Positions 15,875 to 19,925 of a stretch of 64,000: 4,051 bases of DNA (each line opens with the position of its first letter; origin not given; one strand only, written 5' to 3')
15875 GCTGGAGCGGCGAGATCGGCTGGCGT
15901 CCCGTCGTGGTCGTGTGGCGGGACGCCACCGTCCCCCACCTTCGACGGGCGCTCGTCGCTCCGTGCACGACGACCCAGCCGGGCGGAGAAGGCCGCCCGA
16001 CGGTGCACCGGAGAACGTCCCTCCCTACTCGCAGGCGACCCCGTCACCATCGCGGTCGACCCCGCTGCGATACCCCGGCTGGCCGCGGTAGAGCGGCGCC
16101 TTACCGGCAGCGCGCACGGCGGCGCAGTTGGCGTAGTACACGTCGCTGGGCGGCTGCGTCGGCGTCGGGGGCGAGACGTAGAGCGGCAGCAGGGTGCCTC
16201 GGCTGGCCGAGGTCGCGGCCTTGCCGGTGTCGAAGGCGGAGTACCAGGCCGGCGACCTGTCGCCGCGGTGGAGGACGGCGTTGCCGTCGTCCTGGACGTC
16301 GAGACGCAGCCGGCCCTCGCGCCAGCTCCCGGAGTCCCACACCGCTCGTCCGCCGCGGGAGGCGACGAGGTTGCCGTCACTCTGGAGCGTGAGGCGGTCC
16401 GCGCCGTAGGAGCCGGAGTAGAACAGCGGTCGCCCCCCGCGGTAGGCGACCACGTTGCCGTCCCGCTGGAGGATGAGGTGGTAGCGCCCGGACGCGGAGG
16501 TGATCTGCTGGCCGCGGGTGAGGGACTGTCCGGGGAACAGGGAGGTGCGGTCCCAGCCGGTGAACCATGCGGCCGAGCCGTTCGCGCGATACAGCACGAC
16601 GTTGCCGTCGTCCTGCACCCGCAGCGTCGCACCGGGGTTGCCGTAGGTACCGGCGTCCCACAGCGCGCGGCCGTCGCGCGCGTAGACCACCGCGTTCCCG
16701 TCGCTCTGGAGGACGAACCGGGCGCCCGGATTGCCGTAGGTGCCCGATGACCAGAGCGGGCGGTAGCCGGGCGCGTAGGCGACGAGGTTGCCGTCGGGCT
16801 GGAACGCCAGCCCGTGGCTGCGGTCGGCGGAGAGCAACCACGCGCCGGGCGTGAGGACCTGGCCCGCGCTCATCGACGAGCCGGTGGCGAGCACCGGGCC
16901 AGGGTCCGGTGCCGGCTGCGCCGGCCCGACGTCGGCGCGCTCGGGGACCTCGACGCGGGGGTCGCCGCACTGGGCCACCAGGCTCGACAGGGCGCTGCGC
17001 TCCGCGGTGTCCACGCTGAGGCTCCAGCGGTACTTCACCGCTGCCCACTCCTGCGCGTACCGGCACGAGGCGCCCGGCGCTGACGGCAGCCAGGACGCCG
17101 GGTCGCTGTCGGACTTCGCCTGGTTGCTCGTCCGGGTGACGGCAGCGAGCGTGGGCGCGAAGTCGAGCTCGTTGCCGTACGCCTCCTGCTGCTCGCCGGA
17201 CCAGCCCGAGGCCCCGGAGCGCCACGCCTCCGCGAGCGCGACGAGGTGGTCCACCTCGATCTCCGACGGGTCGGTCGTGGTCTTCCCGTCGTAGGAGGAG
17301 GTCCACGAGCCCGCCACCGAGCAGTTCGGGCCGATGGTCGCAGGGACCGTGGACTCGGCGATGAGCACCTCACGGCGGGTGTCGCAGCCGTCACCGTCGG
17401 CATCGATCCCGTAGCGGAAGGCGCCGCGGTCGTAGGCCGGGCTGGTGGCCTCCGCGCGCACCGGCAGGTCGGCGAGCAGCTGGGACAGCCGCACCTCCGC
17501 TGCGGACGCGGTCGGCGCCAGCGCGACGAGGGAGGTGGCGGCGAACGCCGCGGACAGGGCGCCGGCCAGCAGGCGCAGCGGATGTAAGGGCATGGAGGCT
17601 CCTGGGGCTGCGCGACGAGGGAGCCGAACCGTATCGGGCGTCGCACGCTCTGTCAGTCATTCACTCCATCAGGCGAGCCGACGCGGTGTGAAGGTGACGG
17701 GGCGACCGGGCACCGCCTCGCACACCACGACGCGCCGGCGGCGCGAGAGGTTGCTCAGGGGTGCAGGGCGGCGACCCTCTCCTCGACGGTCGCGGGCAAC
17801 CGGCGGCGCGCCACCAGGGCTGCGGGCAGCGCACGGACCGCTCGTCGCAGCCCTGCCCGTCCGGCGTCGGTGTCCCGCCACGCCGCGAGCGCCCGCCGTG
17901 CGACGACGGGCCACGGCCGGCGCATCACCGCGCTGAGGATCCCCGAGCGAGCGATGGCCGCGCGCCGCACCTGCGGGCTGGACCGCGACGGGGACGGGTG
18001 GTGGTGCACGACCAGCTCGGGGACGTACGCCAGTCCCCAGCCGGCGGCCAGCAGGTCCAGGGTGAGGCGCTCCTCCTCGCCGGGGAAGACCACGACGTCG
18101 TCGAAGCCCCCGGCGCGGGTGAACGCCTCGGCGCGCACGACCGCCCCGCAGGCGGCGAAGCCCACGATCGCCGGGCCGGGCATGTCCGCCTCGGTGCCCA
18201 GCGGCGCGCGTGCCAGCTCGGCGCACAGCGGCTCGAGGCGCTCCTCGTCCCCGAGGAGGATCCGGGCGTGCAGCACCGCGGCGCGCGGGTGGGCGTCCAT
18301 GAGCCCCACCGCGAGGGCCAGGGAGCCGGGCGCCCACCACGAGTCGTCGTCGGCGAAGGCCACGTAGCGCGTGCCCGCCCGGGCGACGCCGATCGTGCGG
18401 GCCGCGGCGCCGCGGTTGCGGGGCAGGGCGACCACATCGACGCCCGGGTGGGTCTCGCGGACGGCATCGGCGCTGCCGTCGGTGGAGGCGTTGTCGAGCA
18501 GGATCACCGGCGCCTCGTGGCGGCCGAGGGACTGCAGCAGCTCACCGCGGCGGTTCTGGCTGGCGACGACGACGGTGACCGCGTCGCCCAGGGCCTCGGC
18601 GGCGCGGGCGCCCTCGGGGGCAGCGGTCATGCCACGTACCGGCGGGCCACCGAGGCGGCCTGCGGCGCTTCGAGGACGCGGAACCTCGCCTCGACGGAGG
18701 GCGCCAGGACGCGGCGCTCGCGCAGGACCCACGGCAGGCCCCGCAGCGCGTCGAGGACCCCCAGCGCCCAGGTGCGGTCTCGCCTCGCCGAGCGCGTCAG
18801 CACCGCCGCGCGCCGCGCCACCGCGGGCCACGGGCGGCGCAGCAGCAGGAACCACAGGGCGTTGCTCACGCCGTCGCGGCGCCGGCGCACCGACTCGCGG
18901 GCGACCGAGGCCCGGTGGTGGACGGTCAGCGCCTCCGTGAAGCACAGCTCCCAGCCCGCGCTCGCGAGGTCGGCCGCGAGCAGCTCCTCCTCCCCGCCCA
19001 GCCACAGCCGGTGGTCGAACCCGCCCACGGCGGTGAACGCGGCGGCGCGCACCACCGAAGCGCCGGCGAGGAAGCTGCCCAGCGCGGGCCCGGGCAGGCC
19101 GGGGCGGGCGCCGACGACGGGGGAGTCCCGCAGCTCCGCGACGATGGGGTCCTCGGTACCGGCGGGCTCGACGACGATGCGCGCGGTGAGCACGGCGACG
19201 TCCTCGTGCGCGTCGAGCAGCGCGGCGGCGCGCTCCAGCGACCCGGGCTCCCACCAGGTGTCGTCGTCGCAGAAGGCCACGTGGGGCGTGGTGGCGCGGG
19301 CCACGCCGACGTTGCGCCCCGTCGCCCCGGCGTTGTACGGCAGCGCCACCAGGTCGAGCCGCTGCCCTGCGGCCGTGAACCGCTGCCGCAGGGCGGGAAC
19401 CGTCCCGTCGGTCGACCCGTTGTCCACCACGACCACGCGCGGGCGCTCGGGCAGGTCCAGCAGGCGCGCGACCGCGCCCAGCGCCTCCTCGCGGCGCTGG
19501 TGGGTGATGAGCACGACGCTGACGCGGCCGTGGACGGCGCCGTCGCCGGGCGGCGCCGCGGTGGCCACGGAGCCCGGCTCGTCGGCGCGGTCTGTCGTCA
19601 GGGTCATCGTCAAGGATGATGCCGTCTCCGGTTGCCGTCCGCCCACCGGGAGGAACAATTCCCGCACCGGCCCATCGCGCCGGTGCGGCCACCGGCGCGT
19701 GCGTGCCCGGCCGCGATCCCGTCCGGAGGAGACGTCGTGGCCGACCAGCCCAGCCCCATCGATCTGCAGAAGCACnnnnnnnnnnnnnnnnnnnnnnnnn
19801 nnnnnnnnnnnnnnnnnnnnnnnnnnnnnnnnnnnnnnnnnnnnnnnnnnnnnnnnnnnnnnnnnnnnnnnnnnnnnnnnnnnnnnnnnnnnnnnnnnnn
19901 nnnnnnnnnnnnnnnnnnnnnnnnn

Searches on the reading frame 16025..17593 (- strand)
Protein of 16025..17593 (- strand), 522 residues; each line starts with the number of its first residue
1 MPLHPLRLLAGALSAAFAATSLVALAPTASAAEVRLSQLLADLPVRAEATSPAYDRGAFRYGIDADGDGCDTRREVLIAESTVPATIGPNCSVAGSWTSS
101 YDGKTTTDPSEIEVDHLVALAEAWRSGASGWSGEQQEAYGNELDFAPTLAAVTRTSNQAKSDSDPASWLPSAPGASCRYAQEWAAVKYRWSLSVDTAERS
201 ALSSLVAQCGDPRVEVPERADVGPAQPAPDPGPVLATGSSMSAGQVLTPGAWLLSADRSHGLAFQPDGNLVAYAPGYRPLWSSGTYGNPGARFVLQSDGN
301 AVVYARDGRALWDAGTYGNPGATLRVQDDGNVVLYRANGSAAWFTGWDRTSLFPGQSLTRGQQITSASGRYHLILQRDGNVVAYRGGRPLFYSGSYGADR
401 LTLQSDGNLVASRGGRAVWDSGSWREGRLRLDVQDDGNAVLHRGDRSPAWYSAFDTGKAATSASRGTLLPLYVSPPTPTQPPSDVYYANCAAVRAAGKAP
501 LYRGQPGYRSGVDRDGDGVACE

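Call 26: search_protein_families(library=pfam, proteins=[window:16025-17593:-], max_evalue=0.0001)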
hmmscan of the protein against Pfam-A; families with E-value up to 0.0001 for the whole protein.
window:16025-17593:- (522 aa): 3 families
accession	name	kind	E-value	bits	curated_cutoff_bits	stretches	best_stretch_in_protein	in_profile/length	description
PF05901.16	Excalibur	-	2.3e-16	60.3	22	1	487-522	1-36/36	Excalibur calcium-binding domain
PF01453.30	B_lectin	-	9.2e-08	33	32.4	0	400-455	18-77/105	D-mannose binding lectin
PF07510.16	GmrSD_C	-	1.2e-05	25.7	23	1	103-202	40-135/138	GmrSD restriction endonucleases, C-terminal domain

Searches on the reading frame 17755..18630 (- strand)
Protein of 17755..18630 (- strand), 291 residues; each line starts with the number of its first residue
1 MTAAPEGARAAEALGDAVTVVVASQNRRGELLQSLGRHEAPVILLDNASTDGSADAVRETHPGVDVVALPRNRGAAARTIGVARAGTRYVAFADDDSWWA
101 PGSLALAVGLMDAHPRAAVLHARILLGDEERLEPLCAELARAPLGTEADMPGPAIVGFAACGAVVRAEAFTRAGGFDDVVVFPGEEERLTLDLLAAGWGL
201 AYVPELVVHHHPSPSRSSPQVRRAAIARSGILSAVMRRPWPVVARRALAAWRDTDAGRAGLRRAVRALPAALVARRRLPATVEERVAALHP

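Call 7: search_protein_families(library=pfam, proteins=[window:17755-18630:-], max_evalue=0.001)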
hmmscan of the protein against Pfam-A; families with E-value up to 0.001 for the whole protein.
window:17755-18630:- (291 aa): 4 families
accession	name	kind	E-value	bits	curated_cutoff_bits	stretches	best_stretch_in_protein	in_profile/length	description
PF00535.33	Glycos_transf_2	-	2.6e-17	63.7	23.3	1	39-170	27-164/168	Glycosyl transferase family 2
PF13641.12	Glyco_tranf_2_3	-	7.3e-07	29.9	27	1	38-213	29-213/230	Glycosyltransferase like family 2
PF13632.12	Glyco_trans_2_3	-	0.00016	22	27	1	89-216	1-128/198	Glycosyl transferase family group 2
PF10111.15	Glyco_tranf_2_2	-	0.0008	19.4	27.3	0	40-110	30-105/276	Glycosyltransferase like family 2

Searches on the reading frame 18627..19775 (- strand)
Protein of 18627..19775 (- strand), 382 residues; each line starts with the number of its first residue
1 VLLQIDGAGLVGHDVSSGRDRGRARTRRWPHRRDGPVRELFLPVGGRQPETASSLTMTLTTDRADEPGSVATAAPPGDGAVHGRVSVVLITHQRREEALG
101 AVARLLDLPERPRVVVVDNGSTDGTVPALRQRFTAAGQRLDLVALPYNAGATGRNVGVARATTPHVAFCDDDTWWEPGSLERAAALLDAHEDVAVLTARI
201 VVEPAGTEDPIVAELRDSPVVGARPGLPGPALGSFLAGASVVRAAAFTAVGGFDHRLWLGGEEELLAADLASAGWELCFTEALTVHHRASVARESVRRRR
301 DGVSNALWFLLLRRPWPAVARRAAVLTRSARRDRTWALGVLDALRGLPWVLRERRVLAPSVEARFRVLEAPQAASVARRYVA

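Call 7: search_protein_families(library=pfam, proteins=[window:18627-19775:-], max_evalue=0.001)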
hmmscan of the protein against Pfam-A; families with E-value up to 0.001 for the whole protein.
window:18627-19775:- (382 aa): 3 families
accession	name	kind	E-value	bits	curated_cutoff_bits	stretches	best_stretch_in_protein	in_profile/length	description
PF00535.33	Glycos_transf_2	-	1.6e-20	74.1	23.3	1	86-209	1-125/168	Glycosyl transferase family 2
PF10111.15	Glyco_tranf_2_2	-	4.7e-07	30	27.3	1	110-190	28-109/276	Glycosyltransferase like family 2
PF13641.12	Glyco_tranf_2_3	-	1.5e-06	28.8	27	1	82-203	28-126/230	Glycosyltransferase like family 2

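Call 88: search_protein_families(library=pfam, proteins=[window:18627-19595:-], max_evalue=0.01)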
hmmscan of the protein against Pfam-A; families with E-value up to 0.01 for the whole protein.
window:18627-19595:- (322 aa): 4 families
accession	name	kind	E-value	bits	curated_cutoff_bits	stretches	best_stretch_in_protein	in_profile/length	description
PF00535.33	Glycos_transf_2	-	1.2e-20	74.6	23.3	1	26-149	1-125/168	Glycosyl transferase family 2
PF10111.15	Glyco_tranf_2_2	-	2.8e-07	30.7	27.3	1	50-130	28-109/276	Glycosyltransferase like family 2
PF13641.12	Glyco_tranf_2_3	-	8.6e-07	29.6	27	1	22-143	28-126/230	Glycosyltransferase like family 2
PF13632.12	Glyco_trans_2_3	-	0.0011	19.3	27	1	106-281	2-144/198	Glycosyl transferase family group 2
